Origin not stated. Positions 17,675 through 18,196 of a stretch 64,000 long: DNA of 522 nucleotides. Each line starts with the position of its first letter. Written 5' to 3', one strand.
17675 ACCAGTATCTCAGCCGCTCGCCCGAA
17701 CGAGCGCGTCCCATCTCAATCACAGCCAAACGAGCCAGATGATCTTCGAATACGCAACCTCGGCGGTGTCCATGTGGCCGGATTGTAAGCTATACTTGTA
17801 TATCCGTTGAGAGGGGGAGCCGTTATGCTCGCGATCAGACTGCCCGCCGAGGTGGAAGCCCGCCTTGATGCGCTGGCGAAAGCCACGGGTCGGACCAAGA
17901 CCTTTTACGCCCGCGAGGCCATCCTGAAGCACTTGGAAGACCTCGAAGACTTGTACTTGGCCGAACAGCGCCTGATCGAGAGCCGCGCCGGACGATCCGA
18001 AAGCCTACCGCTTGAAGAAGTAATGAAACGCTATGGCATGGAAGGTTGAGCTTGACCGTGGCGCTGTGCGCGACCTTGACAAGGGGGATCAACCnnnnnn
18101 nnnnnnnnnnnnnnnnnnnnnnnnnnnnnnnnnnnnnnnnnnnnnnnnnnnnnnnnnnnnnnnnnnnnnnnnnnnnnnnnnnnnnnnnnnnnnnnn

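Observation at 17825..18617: Three different antitoxin genes in tandem with no toxin genes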

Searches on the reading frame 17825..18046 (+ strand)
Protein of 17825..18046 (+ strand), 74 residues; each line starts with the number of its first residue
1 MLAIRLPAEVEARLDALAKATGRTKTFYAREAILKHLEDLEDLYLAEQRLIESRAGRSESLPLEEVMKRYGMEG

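Call 3: search_protein_families(library=pfam, max_evalue=1, proteins=[window:17825-18046:+])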
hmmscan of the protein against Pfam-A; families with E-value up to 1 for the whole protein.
window:17825-18046:+ (74 aa): 6 families
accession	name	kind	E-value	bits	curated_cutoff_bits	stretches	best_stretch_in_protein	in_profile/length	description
PF05509.17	TraY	-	8.2e-09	35.9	21.3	1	4-49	3-48/49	TraY domain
PF19807.5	DUF6290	-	2.4e-07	31.3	27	1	3-69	5-71/72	Family of unknown function (DUF6290)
PF01402.27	RHH_1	-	0.0015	18.9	20.5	1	4-38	4-38/39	Ribbon-helix-helix protein, copG family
PF07878.17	RHH_5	-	0.0089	16.2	26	1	4-24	6-26/43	CopG-like RHH_1 or ribbon-helix-helix domain, RHH_5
PF09720.15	Unstab_antitox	-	0.051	14.1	23.3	1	46-66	34-54/54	Putative addiction module component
PF20572.3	DUF6781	-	0.089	13.1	27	1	10-72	90-154/213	Family of unknown function (DUF6781)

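Call 4: search_protein_families(library=ncbifam, max_evalue=1, proteins=[window:17825-18046:+])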
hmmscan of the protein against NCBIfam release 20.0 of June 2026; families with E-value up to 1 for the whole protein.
window:17825-18046:+ (74 aa): 3 families
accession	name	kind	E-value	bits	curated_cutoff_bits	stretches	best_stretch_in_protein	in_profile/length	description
NF048017.1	antitoxin_RelB_like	equivalog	1.3e-32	111.8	50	1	5-73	1-69/70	type II toxin-antitoxin system RelB family antitoxin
NF046040.1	RelB_antitoxin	equivalog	1.3e-08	35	50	1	3-71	2-69/69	type II toxin-antitoxin system RelB family antitoxin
TIGR02574.1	stabl_TIGR02574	hypoth_equivalog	0.016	15.2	31.9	1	47-69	39-61/65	putative addiction module component, TIGR02574 family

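Call 7: find_encoding_contigs(protein=window:17825-18046:+, flank=6000, max_places=8)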
Protein window:17825-18046:+ (74 aa): 4 contigs read that carry it; 2 places shown.
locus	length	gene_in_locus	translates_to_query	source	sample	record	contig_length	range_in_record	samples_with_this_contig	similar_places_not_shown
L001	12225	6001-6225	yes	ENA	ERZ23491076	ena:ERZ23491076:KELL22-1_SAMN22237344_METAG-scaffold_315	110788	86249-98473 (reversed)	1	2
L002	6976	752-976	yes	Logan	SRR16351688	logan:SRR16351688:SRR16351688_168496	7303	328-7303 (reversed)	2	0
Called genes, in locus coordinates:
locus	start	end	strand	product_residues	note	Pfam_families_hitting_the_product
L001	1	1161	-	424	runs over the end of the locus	PF01546:Peptidase_M20, PF07687:M20_dimer (weak)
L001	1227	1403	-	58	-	-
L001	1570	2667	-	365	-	PF04909:Amidohydro_2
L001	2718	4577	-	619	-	PF04434:SWIM (weak)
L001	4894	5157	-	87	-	PF02604:PhdYeFM_antitox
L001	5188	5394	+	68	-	-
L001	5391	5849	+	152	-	-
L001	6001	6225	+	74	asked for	PF05509:TraY, PF19807:DUF6290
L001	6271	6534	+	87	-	PF04221:RelB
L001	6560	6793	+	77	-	PF02604:PhdYeFM_antitox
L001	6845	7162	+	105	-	-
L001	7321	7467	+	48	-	-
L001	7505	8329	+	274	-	PF07719:TPR_2 (faint), PF14559:TPR_19 (faint)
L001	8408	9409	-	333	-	PF13424:TPR_12 (faint), PF03544:TonB_C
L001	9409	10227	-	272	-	PF03446:NAD_binding_2 (weak), PF03807:F420_oxidored, PF14748:P5CR_dimer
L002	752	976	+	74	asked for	PF05509:TraY, PF19807:DUF6290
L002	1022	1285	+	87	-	PF04221:RelB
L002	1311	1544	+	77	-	PF02604:PhdYeFM_antitox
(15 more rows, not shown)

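Call 10: find_homologous_proteins(query=window:17825-18046:+, max_evalue=0.00001)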
Query window:17825-18046:+ (74 aa): 7995 proteins with E <= 0.00001 among 8000 candidates; the best 120 are listed.
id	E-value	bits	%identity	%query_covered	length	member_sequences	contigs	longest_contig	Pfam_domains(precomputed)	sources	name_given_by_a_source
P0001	3.5e-38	146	100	100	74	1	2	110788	PF19807.6,PF05509.18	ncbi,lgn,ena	-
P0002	7.8e-38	144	99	100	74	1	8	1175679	PF19807.6,PF05509.18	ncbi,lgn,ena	-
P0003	1.8e-37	143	97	100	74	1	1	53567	PF19807.6,PF05509.18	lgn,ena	-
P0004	2.5e-37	143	97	100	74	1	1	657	PF19807.6,PF05509.18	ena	-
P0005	4.0e-36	139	93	100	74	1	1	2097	PF19807.6,PF05509.18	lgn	-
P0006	1.8e-35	137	93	99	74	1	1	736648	PF19807.6,PF05509.18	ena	-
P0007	2.6e-35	137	93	99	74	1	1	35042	PF19807.6,PF05509.18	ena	-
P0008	7.1e-35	135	92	99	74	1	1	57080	PF19807.6,PF05509.18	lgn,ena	-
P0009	7.3e-35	135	91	100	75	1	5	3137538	PF19807.6,PF05509.18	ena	-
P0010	2.1e-34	134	90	99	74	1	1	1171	PF19807.6,PF05509.18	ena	-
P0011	2.1e-34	134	91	100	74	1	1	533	PF19807.6,PF05509.18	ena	-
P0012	5.1e-34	132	92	97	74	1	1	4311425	PF19807.6,PF05509.18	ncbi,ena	-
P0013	7.9e-34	132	88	100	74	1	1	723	PF19807.6,PF05509.18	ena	-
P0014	1.0e-33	131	88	100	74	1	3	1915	PF19807.6,PF05509.18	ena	-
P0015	1.3e-33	131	88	100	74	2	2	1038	PF19807.6,PF05509.18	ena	-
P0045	1.2e-32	128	89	100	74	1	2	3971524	PF19807.6,PF05509.18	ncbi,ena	-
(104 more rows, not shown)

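Call 11: find_encoding_contigs(protein=P0002, flank=6000, max_places=6)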
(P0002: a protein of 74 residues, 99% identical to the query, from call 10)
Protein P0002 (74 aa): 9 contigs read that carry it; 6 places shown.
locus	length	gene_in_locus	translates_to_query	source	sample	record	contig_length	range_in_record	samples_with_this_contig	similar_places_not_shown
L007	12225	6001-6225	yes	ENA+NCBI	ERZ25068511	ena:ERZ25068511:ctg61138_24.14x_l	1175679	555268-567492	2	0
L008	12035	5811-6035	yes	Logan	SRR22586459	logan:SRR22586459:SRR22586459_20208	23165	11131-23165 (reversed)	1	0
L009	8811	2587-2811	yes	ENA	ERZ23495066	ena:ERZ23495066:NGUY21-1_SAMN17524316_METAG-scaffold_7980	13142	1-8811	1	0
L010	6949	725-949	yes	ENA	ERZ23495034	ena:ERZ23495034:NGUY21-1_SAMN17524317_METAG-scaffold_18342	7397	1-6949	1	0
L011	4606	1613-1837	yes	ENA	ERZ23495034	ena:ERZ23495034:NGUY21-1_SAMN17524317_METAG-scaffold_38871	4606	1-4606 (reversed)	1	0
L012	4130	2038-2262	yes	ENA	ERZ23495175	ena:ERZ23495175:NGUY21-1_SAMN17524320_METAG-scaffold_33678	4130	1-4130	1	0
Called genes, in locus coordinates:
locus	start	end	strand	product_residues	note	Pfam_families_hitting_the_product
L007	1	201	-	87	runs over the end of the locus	PF02604:PhdYeFM_antitox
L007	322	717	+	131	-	-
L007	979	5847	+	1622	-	PF07669:Eco57I (weak)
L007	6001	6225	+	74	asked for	PF05509:TraY, PF19807:DUF6290 (weak)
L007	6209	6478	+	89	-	PF05016:ParE_toxin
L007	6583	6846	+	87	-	PF04221:RelB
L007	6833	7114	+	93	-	PF15738:YafQ_toxin, PF05016:ParE_toxin (weak)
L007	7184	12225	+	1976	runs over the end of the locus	PF00270:DEAD, PF00271:Helicase_C, PF09369:MZB, PF00717:Peptidase_S24 (faint)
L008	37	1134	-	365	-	PF04909:Amidohydro_2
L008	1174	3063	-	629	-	PF04434:SWIM (weak)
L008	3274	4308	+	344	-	PF00271:Helicase_C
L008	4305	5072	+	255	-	-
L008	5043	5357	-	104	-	PF05016:ParE_toxin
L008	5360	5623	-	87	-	PF02604:PhdYeFM_antitox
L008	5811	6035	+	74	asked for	PF05509:TraY, PF19807:DUF6290 (weak)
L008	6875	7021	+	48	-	-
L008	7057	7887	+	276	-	PF07719:TPR_2 (faint), PF13432:TPR_16 (weak)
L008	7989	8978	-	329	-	PF13103:TonB_2 (weak), PF03544:TonB_C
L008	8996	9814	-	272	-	PF03807:F420_oxidored, PF14748:P5CR_dimer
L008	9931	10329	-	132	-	PF00190:Cupin_1 (weak), PF02311:AraC_binding, PF07883:Cupin_2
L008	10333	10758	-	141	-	PF21157:DksA_N (weak), PF01258:zf-dskA_traR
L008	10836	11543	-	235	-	PF03548:LolA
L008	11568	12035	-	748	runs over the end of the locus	PF13491:FtsK_4TM, PF17854:FtsK_alpha, PF01580:FtsK_SpoIIIE, PF09397:FtsK_gamma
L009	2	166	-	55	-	?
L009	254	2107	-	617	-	PF04434:SWIM (weak)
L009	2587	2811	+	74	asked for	PF05509:TraY, PF19807:DUF6290 (weak)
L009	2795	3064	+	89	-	PF05016:ParE_toxin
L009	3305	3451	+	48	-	-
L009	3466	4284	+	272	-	PF14559:TPR_19 (weak)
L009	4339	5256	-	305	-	PF13424:TPR_12 (weak), PF03544:TonB_C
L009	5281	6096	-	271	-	PF03446:NAD_binding_2 (faint), PF03807:F420_oxidored, PF14748:P5CR_dimer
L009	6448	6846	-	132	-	PF01050:MannoseP_isomer (weak), PF00190:Cupin_1 (weak), PF02311:AraC_binding, PF07883:Cupin_2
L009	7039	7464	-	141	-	PF21157:DksA_N (weak), PF01258:zf-dskA_traR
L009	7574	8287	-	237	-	PF03548:LolA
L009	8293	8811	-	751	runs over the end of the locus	PF13491:FtsK_4TM, PF17854:FtsK_alpha, PF01580:FtsK_SpoIIIE, PF09397:FtsK_gamma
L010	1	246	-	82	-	?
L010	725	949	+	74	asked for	PF05509:TraY, PF19807:DUF6290 (weak)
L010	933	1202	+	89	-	PF05016:ParE_toxin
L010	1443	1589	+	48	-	-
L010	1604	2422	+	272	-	PF14559:TPR_19 (weak)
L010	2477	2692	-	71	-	PF03544:TonB_C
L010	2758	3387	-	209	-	PF13424:TPR_12 (weak)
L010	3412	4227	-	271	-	PF03446:NAD_binding_2 (faint), PF03807:F420_oxidored, PF14748:P5CR_dimer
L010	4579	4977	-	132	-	PF01050:MannoseP_isomer (weak), PF00190:Cupin_1 (weak), PF02311:AraC_binding, PF07883:Cupin_2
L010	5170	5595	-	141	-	PF21157:DksA_N (weak), PF01258:zf-dskA_traR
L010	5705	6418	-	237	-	PF03548:LolA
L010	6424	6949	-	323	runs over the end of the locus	?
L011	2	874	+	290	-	?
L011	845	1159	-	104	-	PF05016:ParE_toxin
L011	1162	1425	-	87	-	PF02604:PhdYeFM_antitox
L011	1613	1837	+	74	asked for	PF05509:TraY, PF19807:DUF6290 (weak)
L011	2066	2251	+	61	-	PF02604:PhdYeFM_antitox (weak)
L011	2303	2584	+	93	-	-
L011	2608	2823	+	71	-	-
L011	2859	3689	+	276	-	PF07719:TPR_2 (faint), PF13432:TPR_16 (weak)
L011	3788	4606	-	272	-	?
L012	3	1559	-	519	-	?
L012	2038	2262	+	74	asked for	PF05509:TraY, PF19807:DUF6290 (weak)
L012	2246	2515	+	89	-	PF05016:ParE_toxin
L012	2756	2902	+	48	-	-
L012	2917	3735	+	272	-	PF14559:TPR_19 (weak)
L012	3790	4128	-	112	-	?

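Call 12: find_encoding_contigs(protein=P0006, flank=6000, max_places=4)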
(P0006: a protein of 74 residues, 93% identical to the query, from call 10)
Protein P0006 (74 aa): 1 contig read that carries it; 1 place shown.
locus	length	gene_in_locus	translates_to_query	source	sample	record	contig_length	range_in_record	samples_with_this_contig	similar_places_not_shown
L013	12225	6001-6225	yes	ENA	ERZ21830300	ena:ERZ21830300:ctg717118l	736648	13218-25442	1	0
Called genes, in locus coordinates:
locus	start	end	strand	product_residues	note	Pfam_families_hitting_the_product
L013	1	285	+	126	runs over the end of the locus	-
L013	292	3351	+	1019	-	PF07669:Eco57I (faint)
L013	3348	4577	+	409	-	-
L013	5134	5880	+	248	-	-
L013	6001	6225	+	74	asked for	PF05509:TraY, PF19807:DUF6290 (weak)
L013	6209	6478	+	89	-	PF05016:ParE_toxin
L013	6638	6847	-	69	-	-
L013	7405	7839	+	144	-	-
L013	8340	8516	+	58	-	PF15919:HicB_lk_antitox (weak), PF21748:UPF0150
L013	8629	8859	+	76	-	PF02604:PhdYeFM_antitox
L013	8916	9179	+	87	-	PF04221:RelB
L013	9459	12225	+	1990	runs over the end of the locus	PF00270:DEAD, PF00271:Helicase_C, PF09369:MZB, PF00717:Peptidase_S24 (weak)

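Call 13: find_encoding_contigs(protein=P0012, flank=6000, max_places=4)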
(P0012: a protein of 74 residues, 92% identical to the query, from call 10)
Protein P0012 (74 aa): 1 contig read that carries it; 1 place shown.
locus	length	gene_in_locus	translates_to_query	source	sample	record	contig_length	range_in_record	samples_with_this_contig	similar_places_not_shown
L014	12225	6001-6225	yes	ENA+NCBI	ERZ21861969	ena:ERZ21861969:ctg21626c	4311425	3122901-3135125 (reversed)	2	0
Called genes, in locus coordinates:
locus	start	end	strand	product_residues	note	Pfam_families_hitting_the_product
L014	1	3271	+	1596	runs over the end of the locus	PF07669:Eco57I (weak)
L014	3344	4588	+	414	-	PF00872:Transposase_mut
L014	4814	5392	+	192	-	-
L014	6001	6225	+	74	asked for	PF05509:TraY, PF19807:DUF6290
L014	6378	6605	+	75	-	PF02604:PhdYeFM_antitox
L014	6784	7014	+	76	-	PF02604:PhdYeFM_antitox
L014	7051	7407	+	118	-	PF01850:PIN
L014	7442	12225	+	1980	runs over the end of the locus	PF00270:DEAD, PF04851:ResIII (faint), PF00271:Helicase_C, PF09369:MZB, PF00717:Peptidase_S24 (weak)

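Call 19: list_cluster_members(proteins=[P0001, P0002, P0012, P0045, P0009])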
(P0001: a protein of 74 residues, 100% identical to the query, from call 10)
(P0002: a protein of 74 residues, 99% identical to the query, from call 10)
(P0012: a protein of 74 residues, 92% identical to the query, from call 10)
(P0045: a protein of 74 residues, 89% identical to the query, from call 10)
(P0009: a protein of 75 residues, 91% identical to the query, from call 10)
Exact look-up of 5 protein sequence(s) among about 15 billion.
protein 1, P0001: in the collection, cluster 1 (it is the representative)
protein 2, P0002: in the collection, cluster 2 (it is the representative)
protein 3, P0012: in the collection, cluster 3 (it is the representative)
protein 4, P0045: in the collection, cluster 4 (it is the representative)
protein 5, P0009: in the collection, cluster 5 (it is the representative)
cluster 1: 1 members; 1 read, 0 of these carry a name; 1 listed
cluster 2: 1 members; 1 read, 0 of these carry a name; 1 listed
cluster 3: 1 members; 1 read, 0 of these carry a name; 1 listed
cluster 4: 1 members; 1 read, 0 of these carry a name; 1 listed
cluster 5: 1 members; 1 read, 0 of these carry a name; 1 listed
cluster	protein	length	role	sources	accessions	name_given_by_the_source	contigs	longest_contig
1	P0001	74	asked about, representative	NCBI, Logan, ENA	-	-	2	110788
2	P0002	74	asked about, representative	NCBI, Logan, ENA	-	-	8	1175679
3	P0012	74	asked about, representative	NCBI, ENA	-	-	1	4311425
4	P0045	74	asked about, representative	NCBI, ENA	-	-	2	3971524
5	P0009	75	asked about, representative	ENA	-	-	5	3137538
